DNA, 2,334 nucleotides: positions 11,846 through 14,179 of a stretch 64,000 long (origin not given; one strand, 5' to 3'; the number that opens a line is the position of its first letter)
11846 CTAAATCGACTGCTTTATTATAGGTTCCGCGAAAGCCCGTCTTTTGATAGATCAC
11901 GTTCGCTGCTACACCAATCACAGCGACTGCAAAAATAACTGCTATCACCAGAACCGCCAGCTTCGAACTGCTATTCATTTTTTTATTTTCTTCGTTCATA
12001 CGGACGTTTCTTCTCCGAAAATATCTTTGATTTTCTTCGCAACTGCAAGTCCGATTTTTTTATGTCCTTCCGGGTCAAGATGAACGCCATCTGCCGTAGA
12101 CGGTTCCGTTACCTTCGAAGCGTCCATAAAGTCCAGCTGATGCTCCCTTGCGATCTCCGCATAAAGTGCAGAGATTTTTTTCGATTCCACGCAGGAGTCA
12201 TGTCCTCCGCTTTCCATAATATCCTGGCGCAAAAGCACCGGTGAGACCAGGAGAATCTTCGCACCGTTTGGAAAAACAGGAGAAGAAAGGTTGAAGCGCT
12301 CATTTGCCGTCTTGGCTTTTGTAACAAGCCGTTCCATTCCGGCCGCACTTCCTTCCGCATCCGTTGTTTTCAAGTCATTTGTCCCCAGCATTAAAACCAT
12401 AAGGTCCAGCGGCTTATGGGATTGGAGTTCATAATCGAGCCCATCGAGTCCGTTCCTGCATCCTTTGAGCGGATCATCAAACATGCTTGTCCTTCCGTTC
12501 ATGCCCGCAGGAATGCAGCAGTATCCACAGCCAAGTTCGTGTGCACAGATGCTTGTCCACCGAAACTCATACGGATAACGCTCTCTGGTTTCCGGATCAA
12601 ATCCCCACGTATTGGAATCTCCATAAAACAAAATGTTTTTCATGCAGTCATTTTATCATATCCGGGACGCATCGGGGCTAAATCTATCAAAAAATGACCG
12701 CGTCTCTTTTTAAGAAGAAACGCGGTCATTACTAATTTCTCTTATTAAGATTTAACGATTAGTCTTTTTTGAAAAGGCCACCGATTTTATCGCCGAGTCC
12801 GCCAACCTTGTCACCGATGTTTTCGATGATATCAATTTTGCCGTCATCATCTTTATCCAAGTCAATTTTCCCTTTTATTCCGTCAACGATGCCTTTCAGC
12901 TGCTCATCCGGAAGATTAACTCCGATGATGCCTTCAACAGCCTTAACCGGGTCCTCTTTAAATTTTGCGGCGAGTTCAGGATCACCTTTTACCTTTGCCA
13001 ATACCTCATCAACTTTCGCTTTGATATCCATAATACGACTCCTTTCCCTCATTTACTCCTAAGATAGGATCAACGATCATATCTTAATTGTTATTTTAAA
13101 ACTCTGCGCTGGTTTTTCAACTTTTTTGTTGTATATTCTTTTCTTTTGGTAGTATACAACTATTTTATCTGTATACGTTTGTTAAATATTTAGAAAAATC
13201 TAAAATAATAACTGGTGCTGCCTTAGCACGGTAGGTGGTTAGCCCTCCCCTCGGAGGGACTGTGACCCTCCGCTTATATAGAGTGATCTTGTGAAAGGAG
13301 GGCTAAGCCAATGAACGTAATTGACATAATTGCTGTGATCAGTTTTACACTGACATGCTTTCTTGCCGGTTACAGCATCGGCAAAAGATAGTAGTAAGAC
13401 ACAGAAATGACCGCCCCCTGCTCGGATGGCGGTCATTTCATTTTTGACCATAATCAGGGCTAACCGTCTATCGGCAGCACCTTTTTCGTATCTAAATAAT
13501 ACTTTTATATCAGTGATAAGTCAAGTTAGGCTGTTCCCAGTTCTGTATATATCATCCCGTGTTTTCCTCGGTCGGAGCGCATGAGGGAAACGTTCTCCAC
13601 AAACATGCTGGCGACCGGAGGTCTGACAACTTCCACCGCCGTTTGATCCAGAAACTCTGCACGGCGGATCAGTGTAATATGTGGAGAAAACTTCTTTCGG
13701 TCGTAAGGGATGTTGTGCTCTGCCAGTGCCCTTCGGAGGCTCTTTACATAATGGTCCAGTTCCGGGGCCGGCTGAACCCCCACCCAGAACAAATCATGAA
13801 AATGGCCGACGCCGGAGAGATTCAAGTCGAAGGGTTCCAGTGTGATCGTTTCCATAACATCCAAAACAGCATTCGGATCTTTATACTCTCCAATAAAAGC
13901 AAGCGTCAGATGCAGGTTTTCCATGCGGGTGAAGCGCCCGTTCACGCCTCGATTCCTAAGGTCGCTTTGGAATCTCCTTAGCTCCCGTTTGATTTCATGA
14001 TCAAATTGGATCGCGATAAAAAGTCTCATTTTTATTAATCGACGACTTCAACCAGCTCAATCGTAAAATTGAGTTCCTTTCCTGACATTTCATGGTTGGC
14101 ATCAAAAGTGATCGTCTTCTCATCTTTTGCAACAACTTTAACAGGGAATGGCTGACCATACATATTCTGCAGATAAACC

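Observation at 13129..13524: Type I toxin-antitoxin-like module A: a structured small-peptide mRNA convergent with a promoter-defined antisense RNA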

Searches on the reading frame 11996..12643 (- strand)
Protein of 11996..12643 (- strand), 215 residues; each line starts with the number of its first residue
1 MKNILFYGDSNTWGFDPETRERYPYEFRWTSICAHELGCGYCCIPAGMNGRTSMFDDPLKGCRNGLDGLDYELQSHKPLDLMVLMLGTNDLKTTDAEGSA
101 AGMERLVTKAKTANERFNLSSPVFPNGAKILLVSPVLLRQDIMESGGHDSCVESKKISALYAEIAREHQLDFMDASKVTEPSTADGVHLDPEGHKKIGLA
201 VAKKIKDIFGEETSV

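Call 64: search_protein_families(library=pfam, proteins=[window:11996-12643:-], max_evalue=0.001)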
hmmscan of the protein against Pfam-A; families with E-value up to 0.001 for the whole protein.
window:11996-12643:- (215 aa): 2 families
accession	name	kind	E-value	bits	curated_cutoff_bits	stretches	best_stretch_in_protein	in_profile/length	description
PF13472.12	Lipase_GDSL_2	-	3.1e-17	64.1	32.9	1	6-195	1-177/178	GDSL-like Lipase/Acylhydrolase family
PF00657.28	Lipase_GDSL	-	3.1e-10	41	23.6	1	4-200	1-207/208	GDSL-like Lipase/Acylhydrolase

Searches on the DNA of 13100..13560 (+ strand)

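Call 11: search_rna_families(source=window, start=13100, end=13560, threshold=evalue, max_evalue=10, show_alignments=2)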
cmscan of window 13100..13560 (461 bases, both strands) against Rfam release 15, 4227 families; matches with E-value up to 10: 6.
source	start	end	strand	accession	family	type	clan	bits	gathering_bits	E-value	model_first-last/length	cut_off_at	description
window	13401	13441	-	RF00130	mir-192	Gene; miRNA;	-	20.7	54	0.027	16-61/76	no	mir-192/215 microRNA precursor family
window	13457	13493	-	RF01343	CRISPR-DR33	Gene; CRISPR;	-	20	39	0.1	1-37/37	no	CRISPR RNA direct repeat element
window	13404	13475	-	RF02083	OrzO-P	Gene; antitoxin;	-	16.7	60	4.2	1-76/76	no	OrzO-P RNA antitoxin family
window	13402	13487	-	RF02617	SSRC10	Gene; sRNA;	-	14.4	56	3.8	1-113/113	no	Streptococcus sRNA 10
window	13243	13258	-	RF01762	whalefall-1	Gene; sRNA;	-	11.4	37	5.6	5-20/56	no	Whalefall-1 RNA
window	13221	13240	-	RF01149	sR10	Gene; snRNA; snoRNA; CD-box;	-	10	45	6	36-54/54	no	Small nucleolar RNA sR10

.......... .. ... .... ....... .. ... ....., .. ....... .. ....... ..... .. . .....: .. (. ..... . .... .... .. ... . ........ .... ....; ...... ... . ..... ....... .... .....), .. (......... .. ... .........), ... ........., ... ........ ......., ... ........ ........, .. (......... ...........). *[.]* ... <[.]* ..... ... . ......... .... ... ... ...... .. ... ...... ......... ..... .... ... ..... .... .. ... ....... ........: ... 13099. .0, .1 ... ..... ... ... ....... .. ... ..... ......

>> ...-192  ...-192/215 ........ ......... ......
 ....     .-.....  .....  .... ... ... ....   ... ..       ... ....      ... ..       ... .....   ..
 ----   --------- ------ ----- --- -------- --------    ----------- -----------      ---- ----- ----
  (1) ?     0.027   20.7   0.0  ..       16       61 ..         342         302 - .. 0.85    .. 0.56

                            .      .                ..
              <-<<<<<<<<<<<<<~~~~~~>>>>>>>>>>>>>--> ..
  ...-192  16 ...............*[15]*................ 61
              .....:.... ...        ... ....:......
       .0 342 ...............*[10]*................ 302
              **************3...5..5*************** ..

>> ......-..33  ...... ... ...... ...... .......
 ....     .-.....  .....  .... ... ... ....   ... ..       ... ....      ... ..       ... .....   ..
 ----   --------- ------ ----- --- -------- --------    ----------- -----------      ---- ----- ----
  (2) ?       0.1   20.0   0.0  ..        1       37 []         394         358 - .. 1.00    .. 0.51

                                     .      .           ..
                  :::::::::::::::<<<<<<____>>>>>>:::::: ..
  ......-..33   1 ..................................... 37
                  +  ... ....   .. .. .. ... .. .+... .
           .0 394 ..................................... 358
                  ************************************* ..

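Call 14: search_dna_similar(query=window:13120-13530:+, collection=phages, mode=distant, max_evalue=0.001)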
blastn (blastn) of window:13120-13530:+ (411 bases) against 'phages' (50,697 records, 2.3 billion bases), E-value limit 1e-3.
No match.

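Call 15: search_dna_similar(query=window:13120-13530:+, collection=plasmids, mode=distant, max_evalue=0.001)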
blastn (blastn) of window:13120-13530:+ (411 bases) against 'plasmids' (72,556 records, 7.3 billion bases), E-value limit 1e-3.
No match.

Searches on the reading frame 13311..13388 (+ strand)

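Call 9: search_protein_families(library=pfam, proteins=[window:13311-13388:+], max_evalue=10)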
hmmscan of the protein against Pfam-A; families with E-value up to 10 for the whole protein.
seq(26 aa): 1 family
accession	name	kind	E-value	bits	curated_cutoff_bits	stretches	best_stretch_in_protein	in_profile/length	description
PF11120.13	CBP_BcsF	-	0.16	12.3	23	1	1-18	1-18/60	Cellulose biosynthesis protein BcsF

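Call 10: search_protein_families(library=ncbifam, proteins=[window:13311-13388:+], max_evalue=10)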
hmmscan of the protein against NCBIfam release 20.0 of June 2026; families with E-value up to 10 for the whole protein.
seq(26 aa): 0 families

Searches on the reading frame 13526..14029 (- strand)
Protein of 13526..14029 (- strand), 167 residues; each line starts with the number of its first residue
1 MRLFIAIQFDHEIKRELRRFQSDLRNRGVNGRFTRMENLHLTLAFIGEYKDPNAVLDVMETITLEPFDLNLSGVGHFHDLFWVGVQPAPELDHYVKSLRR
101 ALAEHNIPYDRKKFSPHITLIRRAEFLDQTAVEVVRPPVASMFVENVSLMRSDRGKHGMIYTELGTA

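Call 12: find_encoding_contigs(protein=window:13526-14029:-, flank=3000, max_places=6)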
Protein window:13526-14029:- (167 aa): no gene with exactly this product is on record in the collection.

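Call 64: search_protein_families(library=pfam, proteins=[window:13526-14029:-], max_evalue=0.001)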
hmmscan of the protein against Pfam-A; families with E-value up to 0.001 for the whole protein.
window:13526-14029:- (167 aa): 3 families
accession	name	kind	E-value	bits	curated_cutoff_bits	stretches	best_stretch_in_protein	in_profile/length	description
PF02834.22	LigT_PEase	-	1.1e-20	74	23.3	2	10-78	4-78/87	LigT like Phosphoesterase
PF13563.12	2_5_RNA_ligase2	-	3.3e-15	56.9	27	1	24-155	12-151/152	2'-5' RNA ligase superfamily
PF10469.15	AKAP7_NLS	-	1.2e-05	25.7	24.4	1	4-123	4-149/208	AKAP7 2'5' RNA ligase-like domain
